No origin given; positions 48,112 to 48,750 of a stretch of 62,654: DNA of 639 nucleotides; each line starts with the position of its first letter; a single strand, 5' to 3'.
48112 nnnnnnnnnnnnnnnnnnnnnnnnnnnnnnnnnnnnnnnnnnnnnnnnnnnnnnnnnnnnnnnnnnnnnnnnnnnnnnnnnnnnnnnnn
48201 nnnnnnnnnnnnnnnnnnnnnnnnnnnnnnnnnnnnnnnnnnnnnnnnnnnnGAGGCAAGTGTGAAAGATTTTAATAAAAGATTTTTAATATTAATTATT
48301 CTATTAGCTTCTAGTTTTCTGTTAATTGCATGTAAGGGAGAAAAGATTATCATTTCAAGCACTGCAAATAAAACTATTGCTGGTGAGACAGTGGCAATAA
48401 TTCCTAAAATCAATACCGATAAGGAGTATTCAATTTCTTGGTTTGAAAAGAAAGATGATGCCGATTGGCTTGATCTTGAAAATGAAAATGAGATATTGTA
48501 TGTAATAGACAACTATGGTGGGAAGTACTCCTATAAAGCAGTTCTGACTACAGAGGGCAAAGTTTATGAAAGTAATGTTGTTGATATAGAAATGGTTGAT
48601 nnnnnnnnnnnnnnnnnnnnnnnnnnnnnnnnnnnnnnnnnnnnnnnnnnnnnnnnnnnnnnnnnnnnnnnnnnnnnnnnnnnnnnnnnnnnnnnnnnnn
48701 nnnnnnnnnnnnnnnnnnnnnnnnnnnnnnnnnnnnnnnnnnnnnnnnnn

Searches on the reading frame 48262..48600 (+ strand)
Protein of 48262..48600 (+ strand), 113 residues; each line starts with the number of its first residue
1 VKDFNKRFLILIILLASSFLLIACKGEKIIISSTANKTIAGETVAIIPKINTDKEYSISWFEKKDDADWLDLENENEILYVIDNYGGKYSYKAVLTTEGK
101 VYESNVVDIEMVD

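Call 14: search_protein_families(library=pfam, proteins=[window:48262-48600:+], max_evalue=10)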
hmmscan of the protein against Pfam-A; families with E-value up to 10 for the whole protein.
window:48262-48600:+ (113 aa): 0 families

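Call 68: search_solved_structures(query=window:48262-48600:+, max_evalue=1)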
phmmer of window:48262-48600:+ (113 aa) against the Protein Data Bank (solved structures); distinct sequences matched with E-value up to 1: 5.
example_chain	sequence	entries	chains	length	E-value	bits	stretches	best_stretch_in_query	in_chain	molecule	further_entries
9nah_A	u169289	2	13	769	0.3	14.3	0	36-106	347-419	SIR2 family protein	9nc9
7lo5_A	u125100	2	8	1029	0.79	12.9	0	30-99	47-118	Site-specific DNA-methyltransferase (adenine-specific)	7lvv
5u6n_A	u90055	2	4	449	0.97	12.6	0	44-82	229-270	UDP-glycosyltransferase 74F2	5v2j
5u6m_A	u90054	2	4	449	0.97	12.6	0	44-82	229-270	UDP-glycosyltransferase 74F2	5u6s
5v2k_A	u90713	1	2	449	0.97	12.6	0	44-82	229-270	UDP-glycosyltransferase 74F2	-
